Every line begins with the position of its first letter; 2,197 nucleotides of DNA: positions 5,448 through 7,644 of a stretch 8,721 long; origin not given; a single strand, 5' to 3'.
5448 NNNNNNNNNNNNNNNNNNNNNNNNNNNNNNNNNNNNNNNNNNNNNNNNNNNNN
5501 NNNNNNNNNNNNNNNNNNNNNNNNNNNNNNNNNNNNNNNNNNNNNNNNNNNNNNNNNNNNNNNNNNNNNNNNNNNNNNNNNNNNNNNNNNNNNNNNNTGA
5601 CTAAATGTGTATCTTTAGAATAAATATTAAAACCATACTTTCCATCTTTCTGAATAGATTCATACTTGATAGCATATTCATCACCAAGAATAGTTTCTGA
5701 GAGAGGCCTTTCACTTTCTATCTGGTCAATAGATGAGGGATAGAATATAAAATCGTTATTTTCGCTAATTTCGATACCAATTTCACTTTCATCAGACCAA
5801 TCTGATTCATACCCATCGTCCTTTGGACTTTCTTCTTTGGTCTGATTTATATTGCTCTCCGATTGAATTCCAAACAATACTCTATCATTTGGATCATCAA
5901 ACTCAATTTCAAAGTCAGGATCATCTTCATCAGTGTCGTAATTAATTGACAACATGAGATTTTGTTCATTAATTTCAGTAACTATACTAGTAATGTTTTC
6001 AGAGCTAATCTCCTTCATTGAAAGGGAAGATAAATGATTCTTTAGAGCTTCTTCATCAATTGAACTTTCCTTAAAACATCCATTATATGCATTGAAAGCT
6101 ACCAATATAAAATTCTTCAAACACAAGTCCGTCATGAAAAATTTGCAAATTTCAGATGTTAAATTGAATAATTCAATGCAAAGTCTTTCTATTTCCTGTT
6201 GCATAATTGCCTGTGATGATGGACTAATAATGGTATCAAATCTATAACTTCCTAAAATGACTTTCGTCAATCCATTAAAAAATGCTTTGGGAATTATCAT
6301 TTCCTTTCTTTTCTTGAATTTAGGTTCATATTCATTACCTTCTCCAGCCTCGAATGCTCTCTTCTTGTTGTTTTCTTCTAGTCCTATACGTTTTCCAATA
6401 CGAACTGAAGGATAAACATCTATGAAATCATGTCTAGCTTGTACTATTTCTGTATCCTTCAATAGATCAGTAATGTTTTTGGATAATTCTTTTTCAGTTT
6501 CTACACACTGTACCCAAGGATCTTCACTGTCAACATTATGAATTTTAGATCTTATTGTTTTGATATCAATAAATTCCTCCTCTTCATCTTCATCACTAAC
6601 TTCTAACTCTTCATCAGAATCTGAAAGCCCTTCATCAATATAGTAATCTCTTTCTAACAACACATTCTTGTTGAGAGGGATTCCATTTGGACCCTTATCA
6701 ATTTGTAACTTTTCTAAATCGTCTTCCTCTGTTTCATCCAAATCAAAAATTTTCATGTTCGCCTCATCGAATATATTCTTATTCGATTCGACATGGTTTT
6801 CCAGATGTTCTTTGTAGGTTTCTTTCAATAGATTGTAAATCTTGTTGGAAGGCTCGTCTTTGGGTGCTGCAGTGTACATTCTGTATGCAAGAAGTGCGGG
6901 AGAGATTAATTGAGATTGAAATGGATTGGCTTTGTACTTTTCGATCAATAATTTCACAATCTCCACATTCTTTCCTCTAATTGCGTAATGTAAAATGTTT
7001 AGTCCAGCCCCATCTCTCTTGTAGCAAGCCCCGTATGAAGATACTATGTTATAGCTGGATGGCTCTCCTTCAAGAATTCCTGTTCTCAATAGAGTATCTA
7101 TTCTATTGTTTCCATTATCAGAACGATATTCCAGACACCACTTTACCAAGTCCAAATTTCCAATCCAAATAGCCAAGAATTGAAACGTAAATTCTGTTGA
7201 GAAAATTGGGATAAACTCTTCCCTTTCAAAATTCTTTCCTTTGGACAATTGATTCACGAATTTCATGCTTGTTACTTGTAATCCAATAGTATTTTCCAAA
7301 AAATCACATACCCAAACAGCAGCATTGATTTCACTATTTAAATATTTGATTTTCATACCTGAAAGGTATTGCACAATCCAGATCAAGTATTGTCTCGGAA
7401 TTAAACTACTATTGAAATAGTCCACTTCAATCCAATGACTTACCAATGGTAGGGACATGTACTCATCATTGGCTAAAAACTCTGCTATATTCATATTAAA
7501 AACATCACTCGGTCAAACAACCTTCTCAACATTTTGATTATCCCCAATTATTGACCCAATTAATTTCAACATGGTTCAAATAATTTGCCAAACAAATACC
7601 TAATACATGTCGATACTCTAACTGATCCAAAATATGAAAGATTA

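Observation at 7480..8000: F-box ORF ends 71 bp upstream of the ATG of the large ankyrin/acidic protein: split gene or extreme gene packing?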

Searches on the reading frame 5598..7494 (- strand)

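Call 3: search_protein_families(library=pfam, proteins=[window:5598-7494:-], max_evalue=1)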
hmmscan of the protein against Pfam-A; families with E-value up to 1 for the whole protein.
window:5598-7494:- (632 aa): 6 families
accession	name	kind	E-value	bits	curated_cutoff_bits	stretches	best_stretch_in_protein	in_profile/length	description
PF13857.12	Ank_5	-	1.3e-07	32.3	27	1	156-192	8-43/56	Ankyrin repeats (many copies)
PF13637.12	Ank_4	-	2.7e-06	28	22.7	1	112-184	8-50/50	Ankyrin repeats (many copies)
PF00023.36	Ank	-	6.4e-06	26.6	21.1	1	164-192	2-29/33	Ankyrin repeat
PF13606.12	Ank_3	-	5.7e-05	23.6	22.3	1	164-190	2-27/30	Ankyrin repeat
PF12796.13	Ank_2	-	6e-05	24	27.3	1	107-190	3-85/90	Ankyrin repeats (3 copies)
PF13833.12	EF-hand_8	-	0.1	12.8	28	1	478-510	4-36/54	EF-hand domain pair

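Call 9: find_homologous_proteins(query=window:5598-7494:-, max_evalue=0.001)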
Query window:5598-7494:- (632 aa): 1 proteins with E <= 0.001 among 8000 candidates.
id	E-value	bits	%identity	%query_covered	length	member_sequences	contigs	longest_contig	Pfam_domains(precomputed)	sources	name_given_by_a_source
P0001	0.0e+0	1236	100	88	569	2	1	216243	PF13606.13,PF13857.13,PF00023.37,PF13637.13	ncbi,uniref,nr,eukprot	ncbi:predicted protein [Naegleria gruberi]|uniref:Predicted protein n=1 Tax=Naegleria gruberi TaxID=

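Call 12: find_encoding_contigs(protein=P0001, flank=10000, max_places=6)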
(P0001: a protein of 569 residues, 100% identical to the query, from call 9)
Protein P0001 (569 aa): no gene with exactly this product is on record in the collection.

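Call 22: list_cluster_members(proteins=[P0001])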
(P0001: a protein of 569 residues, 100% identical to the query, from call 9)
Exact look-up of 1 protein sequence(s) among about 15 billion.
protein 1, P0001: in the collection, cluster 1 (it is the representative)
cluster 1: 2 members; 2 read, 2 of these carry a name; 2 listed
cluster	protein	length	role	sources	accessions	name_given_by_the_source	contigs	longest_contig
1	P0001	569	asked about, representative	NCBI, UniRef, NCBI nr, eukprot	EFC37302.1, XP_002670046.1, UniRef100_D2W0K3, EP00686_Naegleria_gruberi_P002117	predicted protein [Naegleria gruberi] | Predicted protein n=1 Tax=Naegleria gruberi TaxID=5762 RepID=D2W0K3_NAEGR | uncharacterized protein NAEGRDRAFT_74889 [Naegleria gruberi]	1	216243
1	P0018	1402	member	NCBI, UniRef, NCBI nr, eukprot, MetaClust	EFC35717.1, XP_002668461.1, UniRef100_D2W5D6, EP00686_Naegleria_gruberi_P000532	predicted protein [Naegleria gruberi] | Predicted protein n=1 Tax=Naegleria gruberi TaxID=5762 RepID=D2W5D6_NAEGR | uncharacterized protein NAEGRDRAFT_60081 [Naegleria gruberi]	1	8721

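Call 65: predict_structure(alignment_id=A3)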
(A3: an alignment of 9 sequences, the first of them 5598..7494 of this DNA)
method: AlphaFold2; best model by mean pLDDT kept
length: 632 residues; sequences in the alignment: 9
mean_pLDDT: 49.7   pTM: 0.39
mean pLDDT of the five models: 49.7, 45.8, 45.7, 45.2, 43.0
residues with pLDDT >= 90: 11; 70-90: 116; 50-70: 142; < 50: 363
segments of 3 or more residues with pLDDT < 50: 1-32, 83-85, 125-149, 242-302, 320-331, 333-335, 337-391, 412-424, 472-592, 598-612, 614-632
pLDDT, mean of each block of 10 residues (from residue 1): 41 39 38 64 83 83 75 67 54 54 79 87 52 41 44 61 70 89 82 65 82 86 85 68 34 32 30 26 26 31 54 56 44 47 30 25 25 32 36 61 57 38 49 65 68 55 56 39 45 36 34 27 32 36 29 28 26 30 36 49 43 43 41 31
secondary structure, 60 per line:
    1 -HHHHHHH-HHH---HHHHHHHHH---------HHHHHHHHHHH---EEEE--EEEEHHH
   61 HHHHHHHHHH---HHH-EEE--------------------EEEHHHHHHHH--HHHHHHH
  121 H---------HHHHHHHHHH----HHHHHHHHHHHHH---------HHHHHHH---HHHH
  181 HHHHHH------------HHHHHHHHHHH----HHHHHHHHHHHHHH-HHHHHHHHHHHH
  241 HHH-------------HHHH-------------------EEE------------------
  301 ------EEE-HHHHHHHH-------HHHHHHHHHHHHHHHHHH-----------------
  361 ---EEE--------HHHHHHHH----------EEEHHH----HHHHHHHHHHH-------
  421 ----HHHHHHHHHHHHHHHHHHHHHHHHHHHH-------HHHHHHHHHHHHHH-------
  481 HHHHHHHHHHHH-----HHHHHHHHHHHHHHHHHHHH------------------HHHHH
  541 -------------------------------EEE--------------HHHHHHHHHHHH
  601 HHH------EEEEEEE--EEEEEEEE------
elements in order (helices of 4 or more, strands of 3 or more residues): H2-8 H16-24 H34-44 E48-51 E54-57 H58-70 E78-80 E101-103 H104-111 H114-121 H131-140 H145-157 H167-173 H177-186 H199-209 H214-227 H229-243 H257-260 E280-282 E307-309 H311-318 H326-343 E364-366 H375-382 E393-395 H403-413 H425-452 H460-473 H481-492 H498-517 H536-540 E572-574 H589-603 E610-616 E619-626

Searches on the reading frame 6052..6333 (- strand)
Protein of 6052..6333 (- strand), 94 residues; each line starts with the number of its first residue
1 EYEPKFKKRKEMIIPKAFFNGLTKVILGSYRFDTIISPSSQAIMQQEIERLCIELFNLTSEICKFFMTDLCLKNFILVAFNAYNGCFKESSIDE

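Call 55: search_solved_structures(query=A2, max_evalue=10, show_alignments=2)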
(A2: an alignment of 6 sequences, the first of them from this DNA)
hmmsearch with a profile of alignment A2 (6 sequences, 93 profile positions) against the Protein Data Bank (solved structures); distinct sequences matched with E-value up to 10: 196 (the best 60 are shown).
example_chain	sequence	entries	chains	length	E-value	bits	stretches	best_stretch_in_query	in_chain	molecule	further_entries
1p3l_A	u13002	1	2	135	2e-07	34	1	8-82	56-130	Histone H3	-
1zla_A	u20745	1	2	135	2e-07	34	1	8-82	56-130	histone H3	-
5mlu_A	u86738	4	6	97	2.5e-07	33.7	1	8-82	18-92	Histone H3.2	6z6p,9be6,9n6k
4xzq_A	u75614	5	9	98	2.6e-07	33.7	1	8-82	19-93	Histone H3.2 | Histone H3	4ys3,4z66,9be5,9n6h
6ftx_A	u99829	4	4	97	2.6e-07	33.6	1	8-81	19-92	Histone H3 | Histone H3.2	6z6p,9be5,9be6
6yn1_C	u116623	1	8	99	2.6e-07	33.6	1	8-82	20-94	Histone H3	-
6r1t_A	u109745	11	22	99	2.6e-07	33.6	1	8-82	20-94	Histone H3 | Histone domain-containing protein | Histone H3.2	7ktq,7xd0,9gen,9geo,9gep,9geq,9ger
6fq5_A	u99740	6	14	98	2.7e-07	33.6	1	8-81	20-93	histone H3 | Histone H3.3C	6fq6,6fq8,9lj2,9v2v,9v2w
9n6i_E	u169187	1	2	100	2.7e-07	33.6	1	8-82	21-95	Histone H3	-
7ea5_A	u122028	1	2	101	3e-07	33.5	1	8-81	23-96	Histone H3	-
7yrd_A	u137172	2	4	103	3e-07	33.5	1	8-82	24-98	Histone H3.2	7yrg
1hio_C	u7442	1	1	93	3.1e-07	33.4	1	8-82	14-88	HISTONE H3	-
7wlr_A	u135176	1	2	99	3.1e-07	33.4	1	5-82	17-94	Histone H3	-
1p3m_A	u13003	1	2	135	3.5e-07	33.2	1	8-82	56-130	Histone H3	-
6ftx_E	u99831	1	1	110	3.6e-07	33.2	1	8-82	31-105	Histone H3.3C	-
9mu5_a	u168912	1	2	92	3.7e-07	33.2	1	8-82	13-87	Histone H3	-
9f0o_A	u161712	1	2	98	3.7e-07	33.2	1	8-82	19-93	Histone H3.2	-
9d3t_A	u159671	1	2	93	3.8e-07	33.1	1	8-82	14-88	Histone H3.2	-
9d3n_A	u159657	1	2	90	3.9e-07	33.1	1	8-81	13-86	Histone H3.2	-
6iy2_A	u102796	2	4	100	4e-07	33.1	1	8-82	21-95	Histone H3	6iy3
3kwq_A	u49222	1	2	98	4e-07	33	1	10-82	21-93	Histone H3.2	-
8vo0_I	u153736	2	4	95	4.1e-07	33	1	8-82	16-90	Histone H3.2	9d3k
1aoi_A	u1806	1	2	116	4.2e-07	33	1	8-82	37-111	HISTONE H3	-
9d3q_A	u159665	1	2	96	4.2e-07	33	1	8-82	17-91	Histone H3.2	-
9d3r_A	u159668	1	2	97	4.4e-07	32.9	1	8-82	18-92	Histone H3.2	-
5wcu_A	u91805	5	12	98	4.5e-07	32.9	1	8-82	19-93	Histone H3 | Histone H3.2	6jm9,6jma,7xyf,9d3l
9gfm_M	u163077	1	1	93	4.7e-07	32.8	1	8-82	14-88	Histone H3.1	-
9d3m_A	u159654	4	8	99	4.7e-07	32.8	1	8-82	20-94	Histone H3.2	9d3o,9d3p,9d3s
5bo0_A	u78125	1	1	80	4.7e-07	32.8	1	11-82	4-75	Histone H3.2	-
8yjf_C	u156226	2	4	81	4.7e-07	32.8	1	10-82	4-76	Histone H3.1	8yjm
8ol1_A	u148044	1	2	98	4.8e-07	32.8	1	8-81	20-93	Histone H3.2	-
9ge5_M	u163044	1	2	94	4.8e-07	32.8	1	8-82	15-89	Histone H3.1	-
9mu4_a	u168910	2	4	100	4.8e-07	32.8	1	8-82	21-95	Histone H3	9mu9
4x23_A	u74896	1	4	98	5.1e-07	32.7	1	8-81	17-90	Histone H3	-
6ke9_A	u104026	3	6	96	5.2e-07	32.7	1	8-82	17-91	Histone H3.1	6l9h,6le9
6ipu_A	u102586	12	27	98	5.5e-07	32.6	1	8-82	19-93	Histone H3.1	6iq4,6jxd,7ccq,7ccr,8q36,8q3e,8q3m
8ott_A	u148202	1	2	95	5.6e-07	32.6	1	8-81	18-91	Histone H3.1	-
6jxd_E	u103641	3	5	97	5.7e-07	32.6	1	8-81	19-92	Histone H3.1 | Histone H3.2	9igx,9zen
9ecp_A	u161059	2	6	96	5.8e-07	32.5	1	8-81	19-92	Histone H3.1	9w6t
7xd1_A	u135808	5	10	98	5.8e-07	32.5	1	8-81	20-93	Histone H3 | Histone H3.1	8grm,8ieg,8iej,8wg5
7yqk_A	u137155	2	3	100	5.9e-07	32.5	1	8-82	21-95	Histone H3.1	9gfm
8ubi_A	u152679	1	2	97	6e-07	32.5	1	8-81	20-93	Histone H3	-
1m18_A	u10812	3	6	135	6.2e-07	32.4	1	8-81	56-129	Histone H3.2 | Histone H3.3C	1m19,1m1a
4z2m_G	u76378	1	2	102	6.3e-07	32.4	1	8-82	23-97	Histone H3.1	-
1p3b_A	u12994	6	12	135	6.3e-07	32.4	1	8-81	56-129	Histone H3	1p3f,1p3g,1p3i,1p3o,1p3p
6r1u_M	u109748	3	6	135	6.3e-07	32.4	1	8-81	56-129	Histone H3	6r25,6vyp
1kx3_A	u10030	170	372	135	6.3e-07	32.4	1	8-81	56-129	histone H3 | Histone H3.2 | Histone H3-like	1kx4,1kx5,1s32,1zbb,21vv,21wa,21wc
8g57_A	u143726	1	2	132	6.3e-07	32.4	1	8-81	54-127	Histone H3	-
6nzo_A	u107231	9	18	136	6.4e-07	32.4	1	8-81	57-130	Histone H3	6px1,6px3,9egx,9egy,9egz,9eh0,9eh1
1f66_A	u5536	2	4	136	6.4e-07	32.4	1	8-81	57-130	HISTONE H3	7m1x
7mbm_G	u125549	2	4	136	6.4e-07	32.4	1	8-81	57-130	Histone H3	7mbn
30fh_a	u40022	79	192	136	6.4e-07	32.4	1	8-81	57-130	Histone H3.2 | Histone H3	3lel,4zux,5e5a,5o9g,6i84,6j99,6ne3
5bsa_A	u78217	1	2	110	6.5e-07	32.4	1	8-82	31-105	Histone H3.2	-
6y5d_A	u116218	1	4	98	6.6e-07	32.4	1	8-82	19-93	Histone H3.2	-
5bs7_A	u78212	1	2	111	6.7e-07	32.3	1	8-82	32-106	Histone H3.2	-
10ye_A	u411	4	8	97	6.7e-07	32.3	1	8-81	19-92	Histone H3.2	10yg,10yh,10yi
4jjn_A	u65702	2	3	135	6.8e-07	32.3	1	5-82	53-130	Histone H3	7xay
4kud_A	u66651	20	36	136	6.9e-07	32.3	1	5-82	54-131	Histone H3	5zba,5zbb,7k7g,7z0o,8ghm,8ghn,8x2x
10yf_A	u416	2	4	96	6.9e-07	32.3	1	8-81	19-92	Histone H3.2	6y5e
1p3k_A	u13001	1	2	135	7.4e-07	32.2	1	8-81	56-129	Histone H3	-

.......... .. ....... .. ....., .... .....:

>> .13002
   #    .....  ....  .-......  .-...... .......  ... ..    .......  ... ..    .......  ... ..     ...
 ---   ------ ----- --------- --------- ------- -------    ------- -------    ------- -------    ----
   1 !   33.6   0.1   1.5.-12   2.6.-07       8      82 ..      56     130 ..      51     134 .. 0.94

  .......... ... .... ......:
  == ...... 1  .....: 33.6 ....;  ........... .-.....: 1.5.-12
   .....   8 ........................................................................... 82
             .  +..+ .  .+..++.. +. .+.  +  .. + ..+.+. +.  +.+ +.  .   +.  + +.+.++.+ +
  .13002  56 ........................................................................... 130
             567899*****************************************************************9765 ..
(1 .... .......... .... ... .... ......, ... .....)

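Call 68: search_protein_families(library=pfam, alignment_id=A2, max_evalue=1)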
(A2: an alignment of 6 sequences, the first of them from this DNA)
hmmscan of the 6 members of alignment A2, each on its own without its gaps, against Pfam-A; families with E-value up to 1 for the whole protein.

A. member 1, seq(94 aa): 0 families

B. families by the number of members that match (of 6 scanned): 5 families
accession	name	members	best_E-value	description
PF00125.30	Histone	2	0.00028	Core histone H2A/H2B/H3/H4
PF17863.7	AAA_lid_2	1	0.042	AAA lid domain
PF00808.29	CBFD_NFYB_HMF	1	0.058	Histone-like transcription factor (CBF/NF-Y) and archaeal histone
PF06792.17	UPF0261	1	0.062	Uncharacterised protein family (UPF0261) N-terminal domain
PF14348.11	DUF4400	1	0.082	Domain of unknown function (DUF4400)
